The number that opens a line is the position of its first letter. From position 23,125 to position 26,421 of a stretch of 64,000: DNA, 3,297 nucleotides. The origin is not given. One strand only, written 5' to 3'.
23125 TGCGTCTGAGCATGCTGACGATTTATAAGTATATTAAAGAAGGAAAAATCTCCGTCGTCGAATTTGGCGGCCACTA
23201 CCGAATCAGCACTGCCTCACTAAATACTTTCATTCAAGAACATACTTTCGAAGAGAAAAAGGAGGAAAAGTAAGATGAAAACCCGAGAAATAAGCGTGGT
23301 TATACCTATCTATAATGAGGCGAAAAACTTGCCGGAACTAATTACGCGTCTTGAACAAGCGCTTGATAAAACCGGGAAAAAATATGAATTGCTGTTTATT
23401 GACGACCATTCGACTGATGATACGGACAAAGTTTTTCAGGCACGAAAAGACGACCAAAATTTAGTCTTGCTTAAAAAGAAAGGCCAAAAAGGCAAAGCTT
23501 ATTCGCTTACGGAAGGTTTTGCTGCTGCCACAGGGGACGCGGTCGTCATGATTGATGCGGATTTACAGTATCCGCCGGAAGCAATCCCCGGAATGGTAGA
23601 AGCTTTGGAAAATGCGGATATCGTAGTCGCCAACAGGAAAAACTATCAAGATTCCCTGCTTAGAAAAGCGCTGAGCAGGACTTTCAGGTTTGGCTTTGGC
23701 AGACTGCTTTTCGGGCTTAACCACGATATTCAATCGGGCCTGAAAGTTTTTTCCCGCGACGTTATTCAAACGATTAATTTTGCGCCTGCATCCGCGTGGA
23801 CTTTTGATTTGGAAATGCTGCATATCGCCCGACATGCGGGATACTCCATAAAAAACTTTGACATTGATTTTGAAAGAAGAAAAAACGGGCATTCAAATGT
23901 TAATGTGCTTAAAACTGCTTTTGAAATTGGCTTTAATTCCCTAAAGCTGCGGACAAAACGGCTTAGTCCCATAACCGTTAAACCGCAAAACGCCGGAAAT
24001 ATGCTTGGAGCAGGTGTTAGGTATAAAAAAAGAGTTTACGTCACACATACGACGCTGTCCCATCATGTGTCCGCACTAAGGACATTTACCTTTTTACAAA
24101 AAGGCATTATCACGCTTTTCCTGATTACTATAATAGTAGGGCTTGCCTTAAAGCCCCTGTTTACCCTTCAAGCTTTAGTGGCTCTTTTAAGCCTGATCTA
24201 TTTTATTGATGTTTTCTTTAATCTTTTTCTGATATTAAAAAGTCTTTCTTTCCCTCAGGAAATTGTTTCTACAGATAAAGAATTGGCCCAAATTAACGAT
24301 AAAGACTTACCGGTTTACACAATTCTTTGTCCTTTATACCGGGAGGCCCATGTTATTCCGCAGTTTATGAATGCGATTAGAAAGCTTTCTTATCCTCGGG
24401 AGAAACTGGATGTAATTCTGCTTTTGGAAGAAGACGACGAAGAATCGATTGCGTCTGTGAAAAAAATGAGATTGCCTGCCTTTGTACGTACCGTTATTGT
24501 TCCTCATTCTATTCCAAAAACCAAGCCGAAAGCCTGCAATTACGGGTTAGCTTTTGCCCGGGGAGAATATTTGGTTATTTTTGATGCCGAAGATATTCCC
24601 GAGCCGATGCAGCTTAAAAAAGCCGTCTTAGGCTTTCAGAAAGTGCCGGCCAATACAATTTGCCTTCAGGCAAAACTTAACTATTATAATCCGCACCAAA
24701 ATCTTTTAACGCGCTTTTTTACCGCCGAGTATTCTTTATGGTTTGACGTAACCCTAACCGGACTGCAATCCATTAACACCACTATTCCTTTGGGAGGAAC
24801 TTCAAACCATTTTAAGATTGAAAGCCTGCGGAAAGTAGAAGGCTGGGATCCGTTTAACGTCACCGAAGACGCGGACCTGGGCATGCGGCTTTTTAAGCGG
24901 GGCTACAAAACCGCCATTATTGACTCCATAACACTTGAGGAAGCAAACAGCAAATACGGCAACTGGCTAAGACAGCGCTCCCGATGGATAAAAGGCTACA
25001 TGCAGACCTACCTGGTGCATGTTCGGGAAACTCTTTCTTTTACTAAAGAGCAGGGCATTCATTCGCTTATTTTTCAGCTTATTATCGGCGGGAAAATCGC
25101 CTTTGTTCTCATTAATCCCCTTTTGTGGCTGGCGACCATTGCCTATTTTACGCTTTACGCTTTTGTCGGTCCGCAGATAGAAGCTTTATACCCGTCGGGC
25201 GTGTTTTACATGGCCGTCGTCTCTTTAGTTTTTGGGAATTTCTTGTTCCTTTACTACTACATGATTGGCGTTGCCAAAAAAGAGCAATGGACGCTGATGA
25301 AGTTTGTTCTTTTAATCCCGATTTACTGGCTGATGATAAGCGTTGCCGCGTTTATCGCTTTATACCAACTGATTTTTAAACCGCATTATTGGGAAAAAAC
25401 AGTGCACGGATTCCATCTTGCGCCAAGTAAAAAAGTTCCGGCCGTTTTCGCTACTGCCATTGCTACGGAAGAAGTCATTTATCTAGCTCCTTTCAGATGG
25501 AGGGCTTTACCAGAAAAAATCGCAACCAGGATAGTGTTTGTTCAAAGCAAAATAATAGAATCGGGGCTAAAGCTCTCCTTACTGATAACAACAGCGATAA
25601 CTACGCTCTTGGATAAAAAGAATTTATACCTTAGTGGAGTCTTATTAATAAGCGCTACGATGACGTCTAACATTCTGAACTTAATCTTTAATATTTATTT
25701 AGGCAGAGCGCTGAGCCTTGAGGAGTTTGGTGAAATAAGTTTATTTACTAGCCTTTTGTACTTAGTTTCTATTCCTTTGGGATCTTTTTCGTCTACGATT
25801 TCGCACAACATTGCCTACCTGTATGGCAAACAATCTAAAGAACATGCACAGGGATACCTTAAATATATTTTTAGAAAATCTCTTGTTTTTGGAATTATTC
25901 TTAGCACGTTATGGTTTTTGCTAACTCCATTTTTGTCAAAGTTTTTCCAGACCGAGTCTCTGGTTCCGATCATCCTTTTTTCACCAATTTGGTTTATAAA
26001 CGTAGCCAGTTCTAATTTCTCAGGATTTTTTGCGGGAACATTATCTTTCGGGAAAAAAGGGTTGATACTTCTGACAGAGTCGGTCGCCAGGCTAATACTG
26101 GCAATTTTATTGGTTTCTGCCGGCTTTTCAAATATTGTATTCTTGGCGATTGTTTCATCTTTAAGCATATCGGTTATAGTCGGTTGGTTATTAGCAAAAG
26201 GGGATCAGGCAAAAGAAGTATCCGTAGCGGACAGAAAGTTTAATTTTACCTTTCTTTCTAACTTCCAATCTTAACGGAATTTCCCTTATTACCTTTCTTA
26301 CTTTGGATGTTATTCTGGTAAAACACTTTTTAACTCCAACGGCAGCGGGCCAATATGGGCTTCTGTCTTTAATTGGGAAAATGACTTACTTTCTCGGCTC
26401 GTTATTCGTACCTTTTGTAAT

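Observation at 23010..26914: Excisionase-type HTH gene abutting a GT2-GT2-Wzx triple fusion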

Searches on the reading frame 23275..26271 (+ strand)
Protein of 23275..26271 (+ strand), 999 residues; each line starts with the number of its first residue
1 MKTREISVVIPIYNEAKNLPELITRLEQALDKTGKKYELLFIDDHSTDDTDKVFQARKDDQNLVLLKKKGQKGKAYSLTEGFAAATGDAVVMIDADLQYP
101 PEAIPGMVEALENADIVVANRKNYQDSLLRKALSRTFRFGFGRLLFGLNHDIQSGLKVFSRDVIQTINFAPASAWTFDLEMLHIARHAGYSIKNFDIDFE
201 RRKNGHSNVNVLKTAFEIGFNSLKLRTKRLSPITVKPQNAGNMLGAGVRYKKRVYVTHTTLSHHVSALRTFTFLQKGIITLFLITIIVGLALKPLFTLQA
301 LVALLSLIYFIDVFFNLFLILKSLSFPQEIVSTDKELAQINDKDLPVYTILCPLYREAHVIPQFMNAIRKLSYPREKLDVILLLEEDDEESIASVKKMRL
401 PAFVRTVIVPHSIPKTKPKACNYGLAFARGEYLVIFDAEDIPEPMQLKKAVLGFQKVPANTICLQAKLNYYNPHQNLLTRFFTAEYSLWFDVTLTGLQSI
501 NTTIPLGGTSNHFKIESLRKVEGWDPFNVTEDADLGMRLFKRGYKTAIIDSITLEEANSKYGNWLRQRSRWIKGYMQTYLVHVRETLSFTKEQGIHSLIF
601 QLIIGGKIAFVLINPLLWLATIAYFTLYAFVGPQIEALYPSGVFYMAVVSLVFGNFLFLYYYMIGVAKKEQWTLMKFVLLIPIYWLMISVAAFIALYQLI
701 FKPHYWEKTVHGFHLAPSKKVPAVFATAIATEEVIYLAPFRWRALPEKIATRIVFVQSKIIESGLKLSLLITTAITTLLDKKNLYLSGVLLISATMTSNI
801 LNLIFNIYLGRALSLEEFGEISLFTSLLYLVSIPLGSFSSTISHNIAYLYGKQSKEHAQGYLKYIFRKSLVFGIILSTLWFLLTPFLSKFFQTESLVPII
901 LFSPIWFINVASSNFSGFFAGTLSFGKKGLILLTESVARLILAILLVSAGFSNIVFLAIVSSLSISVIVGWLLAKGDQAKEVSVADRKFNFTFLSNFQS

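Call 3: search_protein_families(library=pfam, proteins=[window:23275-26271:+], max_evalue=0.01)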
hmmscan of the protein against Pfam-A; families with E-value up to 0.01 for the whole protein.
window:23275-26271:+ (999 aa): 9 families
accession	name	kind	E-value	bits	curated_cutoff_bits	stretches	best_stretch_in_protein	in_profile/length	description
PF00535.33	Glycos_transf_2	-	5e-43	147.4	23.3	2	7-165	1-165/168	Glycosyl transferase family 2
PF13641.12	Glyco_tranf_2_3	-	6.4e-26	92.2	27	2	348-574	3-230/230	Glycosyltransferase like family 2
PF13632.12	Glyco_trans_2_3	-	8.8e-20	71.8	27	1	433-630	2-195/198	Glycosyl transferase family group 2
PF10111.15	Glyco_tranf_2_2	-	1.5e-07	31.6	27.3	1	7-101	1-96/276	Glycosyltransferase like family 2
PF13506.12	Glyco_transf_21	-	2.5e-07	30.8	21.7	0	405-572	4-173/174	Glycosyl transferase family 21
PF01943.22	Polysacc_synt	-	6.4e-07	29.5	28.2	1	790-973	7-183/274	Polysaccharide biosynthesis protein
PF13440.11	Polysacc_synt_3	-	7.4e-06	25.9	23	1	809-972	2-160/293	Polysaccharide biosynthesis protein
PF01554.23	MatE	-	0.00025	21.2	24.9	1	795-944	6-156/161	MatE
PF03452.20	Anp1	-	0.0039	17.1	28.8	0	350-390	25-65/263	Anp1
